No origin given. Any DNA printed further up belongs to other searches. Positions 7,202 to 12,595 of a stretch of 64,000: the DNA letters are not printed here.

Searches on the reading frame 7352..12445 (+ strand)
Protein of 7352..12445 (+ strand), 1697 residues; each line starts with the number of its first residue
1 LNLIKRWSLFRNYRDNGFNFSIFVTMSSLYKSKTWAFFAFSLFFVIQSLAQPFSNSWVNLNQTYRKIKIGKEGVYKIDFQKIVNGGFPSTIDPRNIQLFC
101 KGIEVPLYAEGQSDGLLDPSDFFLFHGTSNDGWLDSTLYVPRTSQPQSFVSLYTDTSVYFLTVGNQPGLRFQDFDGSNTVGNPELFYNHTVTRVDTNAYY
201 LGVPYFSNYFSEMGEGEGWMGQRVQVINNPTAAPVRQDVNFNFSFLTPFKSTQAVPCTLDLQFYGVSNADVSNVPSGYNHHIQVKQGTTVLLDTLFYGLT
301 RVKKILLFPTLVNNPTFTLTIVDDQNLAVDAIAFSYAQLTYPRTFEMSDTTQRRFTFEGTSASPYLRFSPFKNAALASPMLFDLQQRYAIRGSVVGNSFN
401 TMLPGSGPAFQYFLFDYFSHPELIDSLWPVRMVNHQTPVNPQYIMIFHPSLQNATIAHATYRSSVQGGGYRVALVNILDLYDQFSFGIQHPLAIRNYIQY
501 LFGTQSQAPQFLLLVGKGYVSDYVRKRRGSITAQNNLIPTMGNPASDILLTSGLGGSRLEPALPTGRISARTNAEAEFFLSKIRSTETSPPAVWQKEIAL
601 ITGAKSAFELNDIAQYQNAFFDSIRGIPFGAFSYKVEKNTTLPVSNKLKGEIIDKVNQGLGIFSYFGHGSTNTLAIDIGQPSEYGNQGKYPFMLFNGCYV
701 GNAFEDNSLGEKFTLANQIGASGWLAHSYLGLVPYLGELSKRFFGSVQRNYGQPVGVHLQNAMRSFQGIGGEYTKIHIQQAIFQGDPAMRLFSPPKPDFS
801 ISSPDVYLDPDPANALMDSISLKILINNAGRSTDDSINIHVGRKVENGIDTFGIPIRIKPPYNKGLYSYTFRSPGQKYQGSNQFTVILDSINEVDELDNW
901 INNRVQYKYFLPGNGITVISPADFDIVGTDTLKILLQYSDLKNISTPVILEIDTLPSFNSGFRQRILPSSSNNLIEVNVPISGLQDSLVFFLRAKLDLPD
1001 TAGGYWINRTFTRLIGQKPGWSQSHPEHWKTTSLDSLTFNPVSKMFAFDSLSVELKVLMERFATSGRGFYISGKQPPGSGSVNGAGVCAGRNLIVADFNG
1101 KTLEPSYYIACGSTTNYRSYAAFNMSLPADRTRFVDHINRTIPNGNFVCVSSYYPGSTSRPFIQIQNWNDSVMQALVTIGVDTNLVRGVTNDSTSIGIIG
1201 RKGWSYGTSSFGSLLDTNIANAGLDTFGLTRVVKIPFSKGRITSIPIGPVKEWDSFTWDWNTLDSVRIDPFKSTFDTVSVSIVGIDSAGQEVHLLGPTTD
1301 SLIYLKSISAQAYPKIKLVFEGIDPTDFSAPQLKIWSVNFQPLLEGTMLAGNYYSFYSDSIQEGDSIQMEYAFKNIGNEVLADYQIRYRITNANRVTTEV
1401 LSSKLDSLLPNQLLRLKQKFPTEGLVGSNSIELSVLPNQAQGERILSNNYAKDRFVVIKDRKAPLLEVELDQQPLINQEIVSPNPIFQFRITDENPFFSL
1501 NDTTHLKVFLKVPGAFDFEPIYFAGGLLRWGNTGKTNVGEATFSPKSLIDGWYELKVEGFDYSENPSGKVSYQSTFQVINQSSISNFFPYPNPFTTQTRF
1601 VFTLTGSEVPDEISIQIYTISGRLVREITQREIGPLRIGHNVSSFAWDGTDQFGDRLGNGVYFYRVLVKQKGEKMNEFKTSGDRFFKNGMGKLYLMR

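Call 32: search_protein_families(library=pfam, proteins=[window:7352-12445:+], max_evalue=0.0001)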
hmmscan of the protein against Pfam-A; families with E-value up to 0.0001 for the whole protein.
window:7352-12445:+ (1697 aa): 2 families
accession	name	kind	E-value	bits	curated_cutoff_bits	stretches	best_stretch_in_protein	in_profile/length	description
PF01364.23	Peptidase_C25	-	3.3e-55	188.3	23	1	443-791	1-374/374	Peptidase family C25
PF13860.13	FlgD_ig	-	2.7e-05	24.5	27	0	1595-1666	7-73/79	FlgD Ig-like domain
